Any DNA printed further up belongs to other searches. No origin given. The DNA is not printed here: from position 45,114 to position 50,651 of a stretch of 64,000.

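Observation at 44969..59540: Non-canonical archaellum super-operon lacking arlC/D/E and arlX, with five uncharacterised coupled genes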

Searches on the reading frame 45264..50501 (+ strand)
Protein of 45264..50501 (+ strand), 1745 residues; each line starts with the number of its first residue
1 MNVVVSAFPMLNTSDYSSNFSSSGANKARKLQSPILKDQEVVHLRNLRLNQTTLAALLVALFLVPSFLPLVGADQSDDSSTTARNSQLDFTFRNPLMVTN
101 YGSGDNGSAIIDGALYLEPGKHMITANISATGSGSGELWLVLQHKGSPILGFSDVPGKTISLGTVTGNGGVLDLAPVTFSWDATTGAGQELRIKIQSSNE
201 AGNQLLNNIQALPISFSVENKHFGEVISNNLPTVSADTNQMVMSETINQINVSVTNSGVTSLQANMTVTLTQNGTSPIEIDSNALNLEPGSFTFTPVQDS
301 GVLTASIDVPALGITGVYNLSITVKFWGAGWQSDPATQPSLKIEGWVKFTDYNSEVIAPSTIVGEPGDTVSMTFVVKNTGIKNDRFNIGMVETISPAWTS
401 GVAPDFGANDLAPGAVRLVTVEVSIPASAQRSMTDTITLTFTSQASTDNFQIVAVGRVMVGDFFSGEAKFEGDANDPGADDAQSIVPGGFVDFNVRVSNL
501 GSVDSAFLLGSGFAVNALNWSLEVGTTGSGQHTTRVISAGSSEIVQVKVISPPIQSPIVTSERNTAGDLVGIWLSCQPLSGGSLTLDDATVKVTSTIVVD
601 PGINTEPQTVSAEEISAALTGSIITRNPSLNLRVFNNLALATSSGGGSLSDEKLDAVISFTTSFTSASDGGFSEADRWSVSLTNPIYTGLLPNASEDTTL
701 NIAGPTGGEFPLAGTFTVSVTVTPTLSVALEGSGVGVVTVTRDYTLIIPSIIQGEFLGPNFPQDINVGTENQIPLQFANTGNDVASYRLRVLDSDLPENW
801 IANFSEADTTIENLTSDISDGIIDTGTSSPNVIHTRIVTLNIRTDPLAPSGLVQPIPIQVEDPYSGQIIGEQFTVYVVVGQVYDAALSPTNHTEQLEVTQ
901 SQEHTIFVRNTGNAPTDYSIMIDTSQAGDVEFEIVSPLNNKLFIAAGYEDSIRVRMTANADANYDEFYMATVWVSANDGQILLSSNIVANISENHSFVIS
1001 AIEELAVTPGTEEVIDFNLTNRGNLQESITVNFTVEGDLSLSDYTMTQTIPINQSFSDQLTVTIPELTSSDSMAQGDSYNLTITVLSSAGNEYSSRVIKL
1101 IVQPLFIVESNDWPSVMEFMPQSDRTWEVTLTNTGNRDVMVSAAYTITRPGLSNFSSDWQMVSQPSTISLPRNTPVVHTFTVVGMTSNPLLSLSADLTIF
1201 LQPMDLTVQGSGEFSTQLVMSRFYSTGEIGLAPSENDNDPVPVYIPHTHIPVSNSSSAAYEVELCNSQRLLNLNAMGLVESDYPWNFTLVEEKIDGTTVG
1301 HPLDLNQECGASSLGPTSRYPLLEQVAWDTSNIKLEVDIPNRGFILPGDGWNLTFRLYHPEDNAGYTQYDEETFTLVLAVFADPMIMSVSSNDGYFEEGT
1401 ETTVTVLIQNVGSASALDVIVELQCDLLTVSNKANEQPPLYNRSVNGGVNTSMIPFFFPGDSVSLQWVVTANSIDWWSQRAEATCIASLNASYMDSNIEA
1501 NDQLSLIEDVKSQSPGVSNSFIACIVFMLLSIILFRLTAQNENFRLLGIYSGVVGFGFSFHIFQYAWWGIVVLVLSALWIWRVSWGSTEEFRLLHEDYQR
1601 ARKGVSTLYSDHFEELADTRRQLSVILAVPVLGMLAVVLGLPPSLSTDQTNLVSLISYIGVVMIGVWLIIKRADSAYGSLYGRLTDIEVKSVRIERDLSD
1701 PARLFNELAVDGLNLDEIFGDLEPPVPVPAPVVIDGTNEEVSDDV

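Call 3: search_protein_families(library=pfam, proteins=[window:45264-50501:+], max_evalue=1)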
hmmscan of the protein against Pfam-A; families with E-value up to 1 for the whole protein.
window:45264-50501:+ (1745 aa): 6 families
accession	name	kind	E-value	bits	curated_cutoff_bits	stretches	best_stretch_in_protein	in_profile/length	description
PF10633.15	NPCBM_assoc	-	2e-07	31.6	24.4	1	365-432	2-67/78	NPCBM-associated, NEW3 domain of alpha-galactosidase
PF07705.17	CARDB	-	0.0012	19.4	22.7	1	1388-1430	7-49/101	CARDB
PF22067.2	Cep192_D3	-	0.0087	16.6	27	1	897-964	14-75/99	Cep192 domain 3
PF07760.16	DUF1616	-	0.011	15.4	31.6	1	870-927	179-236/307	Protein of unknown function (DUF1616)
PF21310.3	OCRL-like_ASH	-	0.42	11.2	27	0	895-926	10-41/109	Inositol polyphosphate 5-phosphatase OCRL-like, ASH domain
PF19865.4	DUF6338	-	0.54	10.2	26.5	1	1516-1593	47-112/205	Family of unknown function (DUF6338)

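Call 5: search_protein_families(library=ncbifam, proteins=[window:45264-50501:+], max_evalue=1)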
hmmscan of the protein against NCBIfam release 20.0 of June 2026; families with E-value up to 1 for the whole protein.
window:45264-50501:+ (1745 aa): 2 families
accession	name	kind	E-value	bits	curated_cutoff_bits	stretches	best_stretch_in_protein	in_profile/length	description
NF041740.1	choice_anch_T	equivalog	2.9e-11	43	70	3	1006-1093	156-245/259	choice-of-anchor T family protein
NF005989.0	PRK08105.1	equivalog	0.058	13.4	160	1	875-971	4-104/149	flavodoxin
